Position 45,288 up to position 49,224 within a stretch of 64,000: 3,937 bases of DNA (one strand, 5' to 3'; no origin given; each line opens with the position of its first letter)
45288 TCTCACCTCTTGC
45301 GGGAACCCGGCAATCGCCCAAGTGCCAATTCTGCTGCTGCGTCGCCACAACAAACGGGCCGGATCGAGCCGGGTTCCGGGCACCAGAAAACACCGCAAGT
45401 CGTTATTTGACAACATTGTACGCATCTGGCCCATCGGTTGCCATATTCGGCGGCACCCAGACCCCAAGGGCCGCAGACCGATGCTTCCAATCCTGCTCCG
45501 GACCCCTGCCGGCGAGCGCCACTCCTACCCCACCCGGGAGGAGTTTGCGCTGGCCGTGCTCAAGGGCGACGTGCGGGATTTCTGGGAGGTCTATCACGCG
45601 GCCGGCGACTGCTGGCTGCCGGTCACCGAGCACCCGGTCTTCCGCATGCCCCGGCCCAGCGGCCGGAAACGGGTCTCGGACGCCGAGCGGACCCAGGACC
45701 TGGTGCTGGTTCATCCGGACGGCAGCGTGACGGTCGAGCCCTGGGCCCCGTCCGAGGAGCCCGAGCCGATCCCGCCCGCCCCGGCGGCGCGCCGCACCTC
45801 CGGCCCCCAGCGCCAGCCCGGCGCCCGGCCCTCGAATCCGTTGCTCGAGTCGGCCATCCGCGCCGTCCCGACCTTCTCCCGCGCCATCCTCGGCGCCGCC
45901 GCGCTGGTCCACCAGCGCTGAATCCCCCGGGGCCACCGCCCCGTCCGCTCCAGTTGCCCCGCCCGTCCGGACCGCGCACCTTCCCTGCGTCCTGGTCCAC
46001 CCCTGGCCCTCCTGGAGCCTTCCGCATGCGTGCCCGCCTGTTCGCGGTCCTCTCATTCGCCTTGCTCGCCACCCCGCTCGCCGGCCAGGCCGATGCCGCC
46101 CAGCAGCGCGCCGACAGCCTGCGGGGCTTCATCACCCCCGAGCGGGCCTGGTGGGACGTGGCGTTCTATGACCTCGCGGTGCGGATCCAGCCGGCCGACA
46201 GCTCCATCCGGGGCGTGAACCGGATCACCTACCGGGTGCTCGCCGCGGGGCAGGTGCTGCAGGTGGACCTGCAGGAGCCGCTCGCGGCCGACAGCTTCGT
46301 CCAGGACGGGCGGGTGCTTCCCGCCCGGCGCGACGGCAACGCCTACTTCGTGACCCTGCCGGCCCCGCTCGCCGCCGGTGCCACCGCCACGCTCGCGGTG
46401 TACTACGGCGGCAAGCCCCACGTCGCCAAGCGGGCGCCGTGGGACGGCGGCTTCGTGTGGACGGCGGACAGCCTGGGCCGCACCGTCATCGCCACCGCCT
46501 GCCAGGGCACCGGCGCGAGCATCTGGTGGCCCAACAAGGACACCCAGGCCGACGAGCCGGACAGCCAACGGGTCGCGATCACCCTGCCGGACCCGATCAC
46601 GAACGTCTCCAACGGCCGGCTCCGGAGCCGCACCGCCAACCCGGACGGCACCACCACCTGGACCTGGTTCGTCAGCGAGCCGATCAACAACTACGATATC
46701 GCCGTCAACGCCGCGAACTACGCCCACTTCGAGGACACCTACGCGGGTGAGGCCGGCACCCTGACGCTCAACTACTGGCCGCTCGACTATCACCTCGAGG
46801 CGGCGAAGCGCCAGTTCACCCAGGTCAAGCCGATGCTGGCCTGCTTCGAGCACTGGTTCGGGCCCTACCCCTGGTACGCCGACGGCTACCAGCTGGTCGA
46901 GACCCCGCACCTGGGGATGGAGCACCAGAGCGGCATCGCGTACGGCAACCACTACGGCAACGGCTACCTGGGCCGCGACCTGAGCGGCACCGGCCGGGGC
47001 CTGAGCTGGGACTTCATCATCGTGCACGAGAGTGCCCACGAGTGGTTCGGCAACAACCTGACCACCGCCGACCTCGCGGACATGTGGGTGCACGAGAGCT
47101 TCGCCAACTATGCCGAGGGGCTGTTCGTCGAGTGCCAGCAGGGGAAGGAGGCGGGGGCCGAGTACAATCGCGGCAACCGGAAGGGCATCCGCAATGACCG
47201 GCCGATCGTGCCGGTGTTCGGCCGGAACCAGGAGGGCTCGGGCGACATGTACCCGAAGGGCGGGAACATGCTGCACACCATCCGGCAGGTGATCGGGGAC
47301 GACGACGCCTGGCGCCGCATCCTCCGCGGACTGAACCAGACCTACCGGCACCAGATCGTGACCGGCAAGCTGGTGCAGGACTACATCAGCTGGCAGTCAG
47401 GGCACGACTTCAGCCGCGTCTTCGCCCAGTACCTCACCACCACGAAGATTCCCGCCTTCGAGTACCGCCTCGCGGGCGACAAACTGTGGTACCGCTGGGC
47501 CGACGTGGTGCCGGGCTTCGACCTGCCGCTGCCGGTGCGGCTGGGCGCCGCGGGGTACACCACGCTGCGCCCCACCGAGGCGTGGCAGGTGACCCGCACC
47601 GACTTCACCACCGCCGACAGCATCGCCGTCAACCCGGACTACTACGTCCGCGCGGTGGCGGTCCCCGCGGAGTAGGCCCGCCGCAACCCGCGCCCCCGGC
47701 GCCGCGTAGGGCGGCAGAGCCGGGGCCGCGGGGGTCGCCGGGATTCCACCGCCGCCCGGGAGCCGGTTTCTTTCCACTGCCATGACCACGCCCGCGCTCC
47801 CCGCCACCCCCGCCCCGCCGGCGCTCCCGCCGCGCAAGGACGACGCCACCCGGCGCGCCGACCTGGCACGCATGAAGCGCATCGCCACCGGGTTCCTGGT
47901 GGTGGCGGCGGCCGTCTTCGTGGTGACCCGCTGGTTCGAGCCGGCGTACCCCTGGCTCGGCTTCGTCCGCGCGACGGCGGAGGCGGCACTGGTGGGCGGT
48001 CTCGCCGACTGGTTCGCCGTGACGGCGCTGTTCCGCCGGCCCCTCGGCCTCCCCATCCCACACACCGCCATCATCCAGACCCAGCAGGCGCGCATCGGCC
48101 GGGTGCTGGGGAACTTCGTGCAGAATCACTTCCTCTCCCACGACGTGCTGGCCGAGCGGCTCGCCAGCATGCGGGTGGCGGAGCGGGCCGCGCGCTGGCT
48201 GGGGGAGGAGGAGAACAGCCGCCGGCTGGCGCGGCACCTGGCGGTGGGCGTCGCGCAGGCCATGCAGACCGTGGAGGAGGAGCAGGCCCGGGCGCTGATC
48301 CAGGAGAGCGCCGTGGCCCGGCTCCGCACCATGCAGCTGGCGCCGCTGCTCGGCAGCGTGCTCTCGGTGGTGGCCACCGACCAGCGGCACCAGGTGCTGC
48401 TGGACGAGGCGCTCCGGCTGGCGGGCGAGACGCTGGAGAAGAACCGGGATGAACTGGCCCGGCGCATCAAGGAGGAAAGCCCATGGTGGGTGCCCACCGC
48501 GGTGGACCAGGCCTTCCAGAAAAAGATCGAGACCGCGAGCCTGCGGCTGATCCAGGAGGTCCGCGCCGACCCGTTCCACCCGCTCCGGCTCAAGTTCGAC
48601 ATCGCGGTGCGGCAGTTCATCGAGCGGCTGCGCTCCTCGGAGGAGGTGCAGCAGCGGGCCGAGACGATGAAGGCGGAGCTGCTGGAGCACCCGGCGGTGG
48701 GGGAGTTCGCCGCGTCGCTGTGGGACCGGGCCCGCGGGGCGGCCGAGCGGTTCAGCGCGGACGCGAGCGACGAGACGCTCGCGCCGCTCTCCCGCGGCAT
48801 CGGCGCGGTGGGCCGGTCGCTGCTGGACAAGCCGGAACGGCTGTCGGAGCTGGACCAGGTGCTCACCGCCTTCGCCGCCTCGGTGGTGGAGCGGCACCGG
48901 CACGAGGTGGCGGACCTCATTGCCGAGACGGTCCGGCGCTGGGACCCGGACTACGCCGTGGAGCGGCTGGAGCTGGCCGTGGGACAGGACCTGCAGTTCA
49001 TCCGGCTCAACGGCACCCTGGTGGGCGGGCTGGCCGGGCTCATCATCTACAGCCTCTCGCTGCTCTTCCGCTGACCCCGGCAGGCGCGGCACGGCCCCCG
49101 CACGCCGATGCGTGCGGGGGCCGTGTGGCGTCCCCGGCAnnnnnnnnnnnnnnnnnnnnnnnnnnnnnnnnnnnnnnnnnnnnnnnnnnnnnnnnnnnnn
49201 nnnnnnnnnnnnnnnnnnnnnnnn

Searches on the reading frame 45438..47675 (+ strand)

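Call 6: search_protein_families(library=pfam, proteins=[window:45438-47675:+], max_evalue=0.01)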
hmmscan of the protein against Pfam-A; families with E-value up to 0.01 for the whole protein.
window:45438-47675:+ (745 aa): 2 families
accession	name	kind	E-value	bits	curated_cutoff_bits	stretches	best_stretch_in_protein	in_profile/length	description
PF01433.26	Peptidase_M1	-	2.2e-13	50.8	27.7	1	523-665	66-218/218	Peptidase family M1 domain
PF17900.6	Peptidase_M1_N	-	0.0012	19.4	25.8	1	244-413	5-179/186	Peptidase M1 N-terminal domain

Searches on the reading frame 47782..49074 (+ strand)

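Call 6: search_protein_families(library=pfam, proteins=[window:47782-49074:+], max_evalue=0.01)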
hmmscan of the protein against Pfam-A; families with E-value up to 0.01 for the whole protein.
window:47782-49074:+ (430 aa): 1 family
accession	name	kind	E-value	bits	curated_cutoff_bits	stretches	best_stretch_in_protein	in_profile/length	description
PF04286.17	DUF445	-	8.7e-104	348.8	33.8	1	66-428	1-367/368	Protein of unknown function (DUF445)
